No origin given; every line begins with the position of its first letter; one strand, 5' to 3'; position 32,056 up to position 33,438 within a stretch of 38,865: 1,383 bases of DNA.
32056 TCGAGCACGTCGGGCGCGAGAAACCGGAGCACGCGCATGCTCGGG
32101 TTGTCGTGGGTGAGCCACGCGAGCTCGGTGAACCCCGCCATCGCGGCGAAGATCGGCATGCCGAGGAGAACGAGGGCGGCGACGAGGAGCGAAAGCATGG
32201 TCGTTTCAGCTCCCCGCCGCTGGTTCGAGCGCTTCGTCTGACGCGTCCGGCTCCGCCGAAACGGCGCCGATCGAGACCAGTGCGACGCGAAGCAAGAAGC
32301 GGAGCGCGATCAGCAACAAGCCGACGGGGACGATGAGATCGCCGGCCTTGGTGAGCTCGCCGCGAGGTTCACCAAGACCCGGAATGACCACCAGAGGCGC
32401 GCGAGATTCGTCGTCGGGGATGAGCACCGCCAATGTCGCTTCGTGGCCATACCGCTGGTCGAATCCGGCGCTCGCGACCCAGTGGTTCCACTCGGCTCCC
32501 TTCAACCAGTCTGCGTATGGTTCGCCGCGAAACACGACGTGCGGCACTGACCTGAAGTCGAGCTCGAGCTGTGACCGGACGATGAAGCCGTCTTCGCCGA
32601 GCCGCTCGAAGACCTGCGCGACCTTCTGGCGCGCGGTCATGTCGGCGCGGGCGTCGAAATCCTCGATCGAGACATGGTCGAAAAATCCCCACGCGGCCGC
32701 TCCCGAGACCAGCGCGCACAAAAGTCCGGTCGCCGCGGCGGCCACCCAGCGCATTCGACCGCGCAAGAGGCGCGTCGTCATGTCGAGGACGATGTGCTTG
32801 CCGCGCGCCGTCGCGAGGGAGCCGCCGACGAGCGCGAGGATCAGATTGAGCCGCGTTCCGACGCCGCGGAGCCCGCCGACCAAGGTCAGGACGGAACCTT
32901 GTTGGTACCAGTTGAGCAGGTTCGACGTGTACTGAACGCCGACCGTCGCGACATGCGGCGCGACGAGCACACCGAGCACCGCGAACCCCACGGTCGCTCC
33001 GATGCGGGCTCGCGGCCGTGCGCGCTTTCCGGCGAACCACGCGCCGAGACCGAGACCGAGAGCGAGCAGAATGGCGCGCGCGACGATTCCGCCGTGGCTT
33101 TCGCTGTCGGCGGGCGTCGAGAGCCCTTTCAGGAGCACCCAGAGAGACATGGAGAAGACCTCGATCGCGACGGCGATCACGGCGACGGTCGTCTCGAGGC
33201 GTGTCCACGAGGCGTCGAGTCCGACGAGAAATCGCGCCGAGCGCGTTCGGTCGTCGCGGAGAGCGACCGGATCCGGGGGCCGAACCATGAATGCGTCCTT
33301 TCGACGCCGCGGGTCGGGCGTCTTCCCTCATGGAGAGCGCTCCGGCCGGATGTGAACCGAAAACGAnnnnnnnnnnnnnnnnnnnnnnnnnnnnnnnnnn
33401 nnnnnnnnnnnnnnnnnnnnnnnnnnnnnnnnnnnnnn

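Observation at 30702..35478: TRAP transporter whose only binding protein is tethered to a kinase (possible trigger transporter)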

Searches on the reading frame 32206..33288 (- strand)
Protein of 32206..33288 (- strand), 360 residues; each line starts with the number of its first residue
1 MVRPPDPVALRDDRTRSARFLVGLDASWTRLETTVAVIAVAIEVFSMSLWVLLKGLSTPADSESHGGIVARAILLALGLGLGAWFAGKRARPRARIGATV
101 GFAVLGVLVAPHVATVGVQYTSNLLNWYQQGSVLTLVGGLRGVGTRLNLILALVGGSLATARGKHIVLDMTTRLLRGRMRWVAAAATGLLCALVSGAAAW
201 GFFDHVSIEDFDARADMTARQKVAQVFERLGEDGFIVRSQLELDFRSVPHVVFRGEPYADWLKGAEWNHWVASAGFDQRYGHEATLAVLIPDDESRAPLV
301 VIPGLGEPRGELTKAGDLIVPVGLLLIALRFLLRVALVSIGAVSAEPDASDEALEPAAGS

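Call 3: search_protein_families(library=pfam, proteins=[window:32206-33288:-], max_evalue=0.01)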
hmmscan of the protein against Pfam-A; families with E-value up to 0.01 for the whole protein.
window:32206-33288:- (360 aa): 1 family
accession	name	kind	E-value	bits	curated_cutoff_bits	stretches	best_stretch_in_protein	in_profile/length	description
PF04290.18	DctQ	-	7.4e-07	29.6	28.3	1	149-204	31-87/132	Tripartite ATP-independent periplasmic transporters, DctQ component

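Call 4: search_protein_families(library=ncbifam, proteins=[window:32206-33288:-], max_evalue=0.01)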
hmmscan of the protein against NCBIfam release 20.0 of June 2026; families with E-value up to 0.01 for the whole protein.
window:32206-33288:- (360 aa): 0 families

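Call 31: find_homologous_proteins(query=window:32206-33288:-, max_evalue=0.001)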
Query window:32206-33288:- (360 aa): 221 proteins with E <= 0.001 among 8000 candidates; the best 120 are listed.
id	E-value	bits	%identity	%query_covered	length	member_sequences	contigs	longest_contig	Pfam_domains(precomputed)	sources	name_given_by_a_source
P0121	1.4e-205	701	89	100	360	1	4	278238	PF04290.19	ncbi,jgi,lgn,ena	-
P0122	1.7e-197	674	86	100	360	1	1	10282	PF04290.19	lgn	-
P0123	5.6e-120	419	59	93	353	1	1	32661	PF04290.19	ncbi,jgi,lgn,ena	jgi:TRAP-type C4-dicarboxylate transport system permease small subunit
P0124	2.3e-119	417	60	94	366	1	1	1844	PF04290.19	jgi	-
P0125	3.7e-119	416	58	92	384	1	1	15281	PF04290.19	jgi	jgi:TRAP-type C4-dicarboxylate transport system permease small subunit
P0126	3.9e-119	416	58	92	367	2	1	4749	-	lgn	-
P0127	1.9e-118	414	59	91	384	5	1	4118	-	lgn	-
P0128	8.5e-118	412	55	96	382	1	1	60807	-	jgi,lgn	jgi:TRAP-type C4-dicarboxylate transport system permease small subunit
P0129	9.9e-118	412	56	93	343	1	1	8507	-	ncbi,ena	-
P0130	1.0e-117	412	59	91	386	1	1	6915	-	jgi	jgi:TRAP-type C4-dicarboxylate transport system permease small subunit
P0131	2.3e-117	410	57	91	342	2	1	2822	-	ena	-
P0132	6.7e-117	409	57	92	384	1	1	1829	-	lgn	-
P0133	1.6e-116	408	56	94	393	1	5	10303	-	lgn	-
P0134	2.1e-116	407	55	94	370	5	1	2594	-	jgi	-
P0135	3.0e-116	407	56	94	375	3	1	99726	-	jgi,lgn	jgi:TRAP-type C4-dicarboxylate transport system permease small subunit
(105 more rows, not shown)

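Call 33: find_related_loci(query=A1, collection=genome_contigs, flank=8000)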
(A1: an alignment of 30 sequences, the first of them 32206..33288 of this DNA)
Query A1 (360 aa) in genome_contigs; peptide patterns used: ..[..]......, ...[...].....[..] (x = any residue, [..] = any of these).
283 stretches matched a pattern; 54 encode a relative of the query (tblastn E <= 1e-3); 54 distinct loci.
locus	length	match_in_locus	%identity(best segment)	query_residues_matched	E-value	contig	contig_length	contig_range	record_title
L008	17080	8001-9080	89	1-360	0e+0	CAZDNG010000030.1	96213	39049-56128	MAG TPA_asm: uncultured Polyangiaceae bacterium isolate binchicken_co50_422 genome assembly, contig: NODE_187_length_962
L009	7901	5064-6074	56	16-352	4e-123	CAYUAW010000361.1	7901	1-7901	MAG TPA_asm: uncultured Polyangiaceae bacterium isolate binchicken_co50_283 genome assembly, contig: NODE_12337_length_7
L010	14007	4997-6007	56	16-352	3e-120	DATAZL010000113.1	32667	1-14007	MAG TPA_asm: Polyangiaceae bacterium isolate SMAG_U5704 k141_2060196, whole genome shotgun sequence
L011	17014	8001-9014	57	21-356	4e-118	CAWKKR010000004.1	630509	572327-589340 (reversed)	MAG: uncultured delta proteobacterium isolate MFD05502.bin.1.166 genome assembly, contig: contig_23718, whole genome sho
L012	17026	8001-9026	54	16-358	4e-116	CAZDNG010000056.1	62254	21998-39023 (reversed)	MAG TPA_asm: uncultured Polyangiaceae bacterium isolate binchicken_co50_422 genome assembly, contig: NODE_448_length_622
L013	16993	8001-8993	55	21-352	2e-110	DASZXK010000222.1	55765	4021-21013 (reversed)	MAG TPA_asm: Polyangiaceae bacterium isolate SMAG_U6181 k141_105990, whole genome shotgun sequence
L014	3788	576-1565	53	21-352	2e-108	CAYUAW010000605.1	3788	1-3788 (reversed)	MAG TPA_asm: uncultured Polyangiaceae bacterium isolate binchicken_co50_283 genome assembly, contig: NODE_39227_length_3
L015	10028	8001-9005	54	21-357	2e-106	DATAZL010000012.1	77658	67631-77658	MAG TPA_asm: Polyangiaceae bacterium isolate SMAG_U5704 k141_3141085, whole genome shotgun sequence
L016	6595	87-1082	55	21-352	3e-106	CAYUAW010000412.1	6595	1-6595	MAG TPA_asm: uncultured Polyangiaceae bacterium isolate binchicken_co50_283 genome assembly, contig: NODE_16356_length_6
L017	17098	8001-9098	47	3-358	3e-104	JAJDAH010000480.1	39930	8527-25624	MAG: Polyangiaceae bacterium isolate OFTM3 OFTM3_479, whole genome shotgun sequence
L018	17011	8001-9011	55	16-351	2e-103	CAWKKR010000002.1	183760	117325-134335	MAG: uncultured delta proteobacterium isolate MFD05502.bin.1.166 genome assembly, contig: contig_13722, whole genome sho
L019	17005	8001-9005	51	21-357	2e-100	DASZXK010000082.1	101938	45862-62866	MAG TPA_asm: Polyangiaceae bacterium isolate SMAG_U6181 k141_356713, whole genome shotgun sequence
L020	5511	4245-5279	47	13-354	1e-97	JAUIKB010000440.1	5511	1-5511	MAG: Polyangia bacterium isolate Co_bin.340 NODE_84603_length_5511_cov_0.711738, whole genome shotgun sequence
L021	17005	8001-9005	53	21-357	1e-106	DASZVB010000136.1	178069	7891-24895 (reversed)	MAG TPA_asm: Polyangiaceae bacterium isolate SMAG_U6120 k141_87810, whole genome shotgun sequence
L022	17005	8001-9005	56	25-357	4e-121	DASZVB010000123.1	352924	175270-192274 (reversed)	MAG TPA_asm: Polyangiaceae bacterium isolate SMAG_U6120 k141_256292, whole genome shotgun sequence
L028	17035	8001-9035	49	5-352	7e-97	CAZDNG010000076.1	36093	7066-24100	MAG TPA_asm: uncultured Polyangiaceae bacterium isolate binchicken_co50_422 genome assembly, contig: NODE_1182_length_36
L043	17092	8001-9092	40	3-356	6e-63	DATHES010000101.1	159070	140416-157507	MAG TPA_asm: Polyangiaceae bacterium isolate SMAG_U12427 k141_93702, whole genome shotgun sequence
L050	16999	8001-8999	37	21-346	9e-52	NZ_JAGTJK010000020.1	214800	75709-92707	Polyangium jinanense strain SDU13 Scaffold20, whole genome shotgun sequence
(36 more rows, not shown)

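Call 37: search_protein_families(library=ncbifam, proteins=[L012:5534-6463:+, L012:6608-7582:+, L012:9053-10693:+, L012:11096-12700:-, L012:12624-15407:-, L028:5375-7336:+, L050:3446-5719:-, L043:7068-7979:+, L021:5120-6109:+, L050:11033-11959:-], max_evalue=0.001)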
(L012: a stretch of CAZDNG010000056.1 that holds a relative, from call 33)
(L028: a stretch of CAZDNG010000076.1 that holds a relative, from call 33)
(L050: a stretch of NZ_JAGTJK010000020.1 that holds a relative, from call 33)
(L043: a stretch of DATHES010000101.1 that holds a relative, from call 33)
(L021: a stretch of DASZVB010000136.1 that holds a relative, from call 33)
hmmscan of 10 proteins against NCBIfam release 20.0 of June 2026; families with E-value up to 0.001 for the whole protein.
L012:5534-6463:+ (309 aa): 0 families

L012:6608-7582:+ (324 aa): 2 families
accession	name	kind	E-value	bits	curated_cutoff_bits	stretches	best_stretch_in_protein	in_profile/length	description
NF037995.1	TRAP_S1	subfamily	3.7e-53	180.6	50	1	27-298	1-271/271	TRAP transporter substrate-binding protein DctP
TIGR00787.1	dctP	subfamily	7.3e-13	48.5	175.05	1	30-283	3-255/257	DctP family TRAP transporter solute-binding subunit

L012:9053-10693:+ (546 aa): 3 families
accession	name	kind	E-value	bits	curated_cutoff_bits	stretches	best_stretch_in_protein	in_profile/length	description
TIGR00786.1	dctM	subfamily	1.4e-86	290.8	268.45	1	56-418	39-403/405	TRAP transporter large permease subunit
NF011634.1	PRK15060.1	equivalog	1.4e-38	133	800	1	52-415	51-416/425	2,3-diketo-L-gulonate TRAP transporter large permease YiaN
TIGR02123.1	TRAP_fused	subfamily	6.5e-09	35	320.65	1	59-253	170-366/615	TRAP transporter fused permease subunit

L012:11096-12700:- (534 aa): 8 families
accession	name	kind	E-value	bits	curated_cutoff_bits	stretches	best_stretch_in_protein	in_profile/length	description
TIGR00797.1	matE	subfamily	5.2e-57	193.5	147.4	1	83-506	1-396/396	MATE family efflux transporter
NF041801.1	MATE_SolL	equivalog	7.7e-23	81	780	1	67-531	12-453/458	solanimycin export family MATE transporter SolL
NF007562.1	PRK10189.1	equivalog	4.9e-15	55.2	465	1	189-529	139-462/470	EmmdR/YeeO family multidrug/toxin efflux MATE transporter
NF052396.1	MATE_WgkD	equivalog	9.4e-14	51.2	510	1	78-276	6-201/428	tryglysin-associated MATE efflux transporter WgkD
NF000263.1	MATE_multi_NorM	equivalog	1.6e-07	31.1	950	1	78-521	21-442/459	multidrug efflux MATE transporter NorM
NF041358.1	GntT_guanitoxin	equivalog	2.9e-07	29.9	525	1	78-524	16-434/438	guanitoxin biosynthesis MATE family efflux transporter GntT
NF001214.0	PRK00187.1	equivalog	6.3e-06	25.4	449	1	75-524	10-441/464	NorM family multidrug efflux MATE transporter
NF007690.0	PRK10367.1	equivalog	1.7e-05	23.9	409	1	77-277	11-204/441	MATE family efflux transporter DinF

L012:12624-15407:- (927 aa): 22 families
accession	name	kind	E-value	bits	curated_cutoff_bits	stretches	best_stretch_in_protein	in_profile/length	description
NF033483.0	PknB_PASTA_kin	equivalog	2.7e-144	482.3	450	2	389-666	6-278/563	Stk1 family PASTA domain-containing Ser/Thr kinase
NF052427.1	StpK7MSMEG_1200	equivalog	1.6e-88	297.7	900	2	391-675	8-287/601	serine/threonine protein kinase StpK7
NF047741.1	antiphage_MADS6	equivalog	1.8e-80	271.2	460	3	176-505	319-605/612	methylation-associated defense system protein kinase MAD6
NF009651.0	PRK13184.1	equivalog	2.2e-66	224.5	839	2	391-658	3-291/932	serine/threonine-protein kinase PknD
TIGR03903.1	TOMM_kin_cyc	equivalog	1.3e-59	202.1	705.75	2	415-687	3-278/1267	TOMM system kinase/cyclase fusion protein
NF038150.1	lanthi_synth_IV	equivalog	1.2e-54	186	650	2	366-690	161-484/851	class IV lanthionine synthetase LanL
NF033442.0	BREX_PglW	equivalog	2.1e-42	145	990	1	90-851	257-923/1391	BREX system serine/threonine kinase PglW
NF053615.1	SerThrKinAfsKStmc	equivalog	9.3e-29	100.6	1300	2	392-693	15-298/809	protein serine/threonine kinase AfsK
NF038151.1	lanthi_synth_III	equivalog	2.5e-25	89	575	2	376-589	206-423/833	class III lanthionine synthetase LanKC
NF058632.1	SerThrKinPrkT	equivalog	2.7e-19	69.4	280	1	390-536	21-163/322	serine/threonine protein kinase PrkT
NF043056.1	T4SS_LegK1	equivalog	9e-17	60.8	550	2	511-588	209-283/516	Dot/Icm T4SS effector kinase LegK1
NF011463.0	PRK14879.1-4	equivalog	3.3e-14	52.9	188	2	44-206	19-163/237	Kae1-associated kinase Bud32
TIGR03724.2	arch_bud32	equivalog_domain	1.2e-12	47.8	125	2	434-546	37-139/193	KEOPS complex kinase/ATPase Bud32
NF011464.0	PRK14879.1-7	equivalog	7.6e-11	42.2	246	1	440-547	56-158/221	Kae1-associated kinase Bud32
NF011460.0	PRK14879.1-1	equivalog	7.7e-09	35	199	0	394-546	12-165/232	Kae1-associated kinase Bud32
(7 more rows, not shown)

L028:5375-7336:+ (653 aa): 135 families (the best 25 are shown)
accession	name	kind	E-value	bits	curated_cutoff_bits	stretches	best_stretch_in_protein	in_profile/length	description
TIGR02956.1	TMAO_torS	equivalog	5.1e-120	402.2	676.5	1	272-649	451-816/967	TMAO reductase system sensor histidine kinase/response regulator TorS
NF008318.0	PRK11107.1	equivalog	1.3e-107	361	890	2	270-517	278-523/920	two-component sensor histidine kinase BarA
NF008302.0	PRK11091.1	equivalog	1e-102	344.7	838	1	159-649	159-639/779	aerobic respiration two-component sensor histidine kinase ArcB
NF011874.0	PRK15347.1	equivalog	5e-97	326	852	2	266-529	379-632/921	two component system sensor kinase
NF041947.1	LuxQ_Vibrio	equivalog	1e-91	308.2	1200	1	148-649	339-835/843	quorum-sensing autoinducer 2 sensor kinase/phosphatase LuxQ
NF045901.1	HisKinLetSLeg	equivalog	9.6e-83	278.6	1650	2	270-510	278-516/906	two-component system sensor histidine kinase LetS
NF008099.0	PRK10841.1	equivalog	2.3e-79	267.3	920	2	251-514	436-692/949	two-component system sensor histidine kinase RcsC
NF038297.2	hybrid_HK_HrmK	equivalog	1.5e-74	251.7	725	1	259-648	209-603/607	hybrid histidine kinase/response regulator HrmK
NF008543.0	PRK11466.1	equivalog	9.6e-68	228.9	982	1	270-649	429-794/914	TMAO reductase system sensor histidine kinase/response regulator TorS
NF007420.1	PRK09959.1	equivalog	1.4e-62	211.7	1995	1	228-647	659-1068/1197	acid-sensing system histidine kinase EvgS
NF046044.1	PnpS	equivalog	9e-61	206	400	1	172-511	72-390/390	two-component system histidine kinase PnpS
NF047874.1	MASE3_PAS_HK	subfamily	1.7e-50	172.5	560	1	149-516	259-629/655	MASE3 domain-containing sensor histidine kinase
TIGR02966.1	phoR_proteo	equivalog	1e-48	166.1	334.2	1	171-509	22-332/333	phosphate regulon sensor histidine kinase PhoR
NF050805.1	CellDivHKDivJCaul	equivalog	1.3e-44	152.4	1000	1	242-517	257-525/531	cell cycle sensor histidine kinase DivJ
NF033092.0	HK_WalK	equivalog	1.5e-44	152.6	725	1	254-511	355-593/594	cell wall metabolism sensor histidine kinase WalK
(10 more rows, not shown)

L050:3446-5719:- (757 aa): 14 families
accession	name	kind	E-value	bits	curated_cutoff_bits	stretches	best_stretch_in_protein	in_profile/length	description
NF033483.0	PknB_PASTA_kin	equivalog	1.5e-73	248.7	450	1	75-386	9-307/563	Stk1 family PASTA domain-containing Ser/Thr kinase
NF052427.1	StpK7MSMEG_1200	equivalog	6.8e-42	143.7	900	1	75-353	9-270/601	serine/threonine protein kinase StpK7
TIGR03903.1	TOMM_kin_cyc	equivalog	1.4e-40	139.1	705.75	1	98-348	3-244/1267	TOMM system kinase/cyclase fusion protein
NF047741.1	antiphage_MADS6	equivalog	3.8e-38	131.4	460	2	158-362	282-471/612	methylation-associated defense system protein kinase MAD6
NF009651.0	PRK13184.1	equivalog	2.6e-27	95.2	839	1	74-356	3-295/932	serine/threonine-protein kinase PknD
NF038150.1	lanthi_synth_IV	equivalog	1.8e-24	86.1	650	1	49-371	165-460/851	class IV lanthionine synthetase LanL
NF033442.0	BREX_PglW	equivalog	2e-22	78.9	990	2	56-228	499-662/1391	BREX system serine/threonine kinase PglW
NF038151.1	lanthi_synth_III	equivalog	7.2e-12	44.5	575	1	69-308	216-442/833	class III lanthionine synthetase LanKC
NF058632.1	SerThrKinPrkT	equivalog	1.3e-07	31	280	1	74-213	22-156/322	serine/threonine protein kinase PrkT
TIGR03724.2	arch_bud32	equivalog_domain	4.2e-06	26.4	125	1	118-228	38-133/193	KEOPS complex kinase/ATPase Bud32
NF043056.1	T4SS_LegK1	equivalog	2.8e-05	22.9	550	1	98-281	106-282/516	Dot/Icm T4SS effector kinase LegK1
NF011463.0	PRK14879.1-4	equivalog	4.8e-05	22.9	188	1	79-227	21-161/237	Kae1-associated kinase Bud32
NF011464.0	PRK14879.1-7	equivalog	0.00017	21.4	246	1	150-227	82-150/221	Kae1-associated kinase Bud32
NF007174.0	PRK09605.1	equivalog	0.00046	18.8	447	1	118-229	381-476/535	bifunctional N(6)-L-threonylcarbamoyladenine synthase/serine/threonine protein kinase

L043:7068-7979:+ (303 aa): 0 families

L021:5120-6109:+ (329 aa): 0 families

L050:11033-11959:- (308 aa): 0 families

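Call 38: search_protein_families(library=pfam, proteins=[L012:5534-6463:+, L012:6608-7582:+, L012:11096-12700:-, L012:12624-15407:-, L028:5375-7336:+, L050:3446-5719:-, L043:7068-7979:+, L021:5120-6109:+, L050:6062-7717:-, L019:6084-7484:-], max_evalue=0.001)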
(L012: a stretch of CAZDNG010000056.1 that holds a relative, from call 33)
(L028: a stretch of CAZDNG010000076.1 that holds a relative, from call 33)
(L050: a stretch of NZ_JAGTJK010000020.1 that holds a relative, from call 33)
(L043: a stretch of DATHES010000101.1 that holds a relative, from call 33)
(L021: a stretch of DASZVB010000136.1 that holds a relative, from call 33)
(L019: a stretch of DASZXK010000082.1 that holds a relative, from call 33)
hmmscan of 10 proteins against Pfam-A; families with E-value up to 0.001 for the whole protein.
L012:5534-6463:+ (309 aa): 1 family
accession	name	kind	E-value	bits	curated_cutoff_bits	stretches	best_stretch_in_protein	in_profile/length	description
PF16811.11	TAtT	-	8.9e-36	124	26.5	1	46-299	3-259/263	TRAP transporter T-component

L012:6608-7582:+ (324 aa): 1 family
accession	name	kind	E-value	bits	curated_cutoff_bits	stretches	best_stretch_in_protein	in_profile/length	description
PF03480.18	DctP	-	1.4e-24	87.4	23.4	1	29-305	2-278/286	Bacterial extracellular solute-binding protein, family 7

L012:11096-12700:- (534 aa): 1 family
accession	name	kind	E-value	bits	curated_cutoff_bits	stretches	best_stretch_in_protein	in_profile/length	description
PF01554.23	MatE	-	3.6e-34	118.2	24.9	2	83-246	1-160/161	MatE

L012:12624-15407:- (927 aa): 5 families
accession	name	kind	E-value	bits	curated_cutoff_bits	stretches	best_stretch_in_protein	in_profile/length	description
PF00069.31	Pkinase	-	2.1e-78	263.8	31.7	2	392-597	1-199/263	Protein kinase domain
PF07714.23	PK_Tyr_Ser-Thr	-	4.2e-53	180.7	23.1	2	394-597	3-207/258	Protein tyrosine and serine/threonine kinase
PF01636.29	APH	-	2.6e-12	47.4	23.2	1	449-536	101-195/239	Phosphotransferase enzyme family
PF03109.22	ABC1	-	1.7e-08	34.3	22.9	1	469-544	146-220/244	ABC1 atypical kinase-like domain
PF14559.12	TPR_19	-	0.00026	21.7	25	0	875-915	24-64/68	Tetratricopeptide repeat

L028:5375-7336:+ (653 aa): 9 families
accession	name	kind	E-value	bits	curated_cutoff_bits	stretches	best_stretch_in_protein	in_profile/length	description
PF02518.31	HATPase_c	-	1.9e-30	106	26.4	1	396-513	1-110/111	Histidine kinase-, DNA gyrase B-, and HSP90-like ATPase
PF00072.30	Response_reg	-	1.2e-22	80.6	30.2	1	535-648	1-109/111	Response regulator receiver domain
PF00989.32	PAS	-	1.3e-21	77.2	22.6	2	21-140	1-113/113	PAS fold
PF00512.31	HisKA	-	1.8e-21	76.4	26.9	1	284-349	1-66/66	His Kinase A (phospho-acceptor) domain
PF08448.16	PAS_4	-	1.1e-18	67.9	23.1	2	30-144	4-109/110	PAS fold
PF13426.13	PAS_9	-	1.4e-15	57.9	27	2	169-263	5-103/103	PAS domain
PF08447.18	PAS_3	-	8.9e-13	48.8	25.6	1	178-249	2-75/89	PAS fold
PF13188.13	PAS_8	-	7.3e-11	42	21.8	1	22-67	2-44/65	PAS domain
PF12860.13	PAS_7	-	2.8e-06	27.9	27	1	27-147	1-114/115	PAS fold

L050:3446-5719:- (757 aa): 3 families
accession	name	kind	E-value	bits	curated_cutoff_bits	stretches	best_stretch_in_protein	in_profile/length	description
PF00069.31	Pkinase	-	3.6e-39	135.2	31.7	1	76-340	2-254/263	Protein kinase domain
PF07714.23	PK_Tyr_Ser-Thr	-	6.1e-20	72.1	23.1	1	77-337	3-248/258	Protein tyrosine and serine/threonine kinase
PF01636.29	APH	-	4.9e-05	23.6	23.2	0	170-227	143-198/239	Phosphotransferase enzyme family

L043:7068-7979:+ (303 aa): 1 family
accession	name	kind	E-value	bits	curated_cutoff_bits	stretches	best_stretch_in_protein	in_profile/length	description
PF16811.11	TAtT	-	6.8e-45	153.9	26.5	1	45-295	3-258/263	TRAP transporter T-component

L021:5120-6109:+ (329 aa): 1 family
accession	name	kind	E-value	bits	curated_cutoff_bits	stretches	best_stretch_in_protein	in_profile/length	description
PF22798.2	DUF5817_CT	-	0.00039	20.6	29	0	179-204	22-47/54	DUF5817, C-terminal domain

L050:6062-7717:- (551 aa): 12 families
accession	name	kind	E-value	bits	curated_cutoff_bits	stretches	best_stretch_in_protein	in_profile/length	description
PF01266.30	DAO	-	5.4e-14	52.9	27.9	1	42-80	1-40/353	FAD dependent oxidoreductase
PF01593.30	Amino_oxidase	-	5.7e-11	42.8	19.8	1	52-330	3-260/443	Flavin containing amine oxidoreductase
PF13450.12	NAD_binding_8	-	1.3e-09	38.6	21.9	1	45-82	1-38/68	NAD(P)-binding Rossmann-like domain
PF01946.23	Thi4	-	1.3e-07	31.6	26.2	1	40-79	17-57/235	Thi4 family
PF00890.30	FAD_binding_2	-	1.6e-07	31.3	20.4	1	42-79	1-38/414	FAD binding domain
PF12831.13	FAD_oxidored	-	2.2e-07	31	27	1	42-79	1-38/416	FAD dependent oxidoreductase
PF07992.20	Pyr_redox_2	-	1e-06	28.8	26.1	1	42-74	2-34/291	Pyridine nucleotide-disulphide oxidoreductase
PF01134.28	GIDA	-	6.9e-06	25.8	22.1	1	42-72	1-31/391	Glucose inhibited division protein A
PF00070.33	Pyr_redox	-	1.6e-05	25.8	22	0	43-76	2-35/82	Pyridine nucleotide-disulphide oxidoreductase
PF03486.20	HI0933_like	-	1.9e-05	24.7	50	0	42-76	2-36/244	HI0933-like protein Rossmann domain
PF05834.18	Lycopene_cycl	-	0.00013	21.7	23.4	0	42-75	1-36/380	Lycopene cyclase protein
PF01494.25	FAD_binding_3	-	0.00025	20.8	22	0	41-73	2-34/349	FAD binding domain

L019:6084-7484:- (466 aa): 1 family
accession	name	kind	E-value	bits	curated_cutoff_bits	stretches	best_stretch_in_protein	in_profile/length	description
PF00704.34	Glyco_hydro_18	-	5.8e-31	108.8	29.6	1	108-439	3-315/317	Glycosyl hydrolases family 18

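Call 55: predict_structure(alignment_id=A1)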
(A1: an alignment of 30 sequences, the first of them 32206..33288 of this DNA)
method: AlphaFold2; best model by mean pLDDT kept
length: 360 residues; sequences in the alignment: 30
mean_pLDDT: 85.3   pTM: 0.76
mean pLDDT of the five models: 85.3, 85.2, 84.7, 83.6, 83.3
residues with pLDDT >= 90: 182; 70-90: 144; 50-70: 14; < 50: 20
segments of 3 or more residues with pLDDT < 50: 1-11, 352-360
pLDDT, mean of each block of 10 residues (from residue 1): 39 65 86 91 91 88 82 93 93 94 95 88 92 88 85 87 73 80 88 95 93 91 92 91 93 91 93 92 92 91 84 81 94 88 66 47
secondary structure, 60 per line:
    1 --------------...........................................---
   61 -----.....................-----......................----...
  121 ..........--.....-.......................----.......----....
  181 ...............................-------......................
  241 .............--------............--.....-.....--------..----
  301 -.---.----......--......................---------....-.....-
elements in order: H15-57 H66-86 H92-113 H118-130 H133-137 H139-161 H166-172 H177-211 H219-253 H264-273 H276-280 H282-286 H311-316 H319-340 H350-353 H355-359
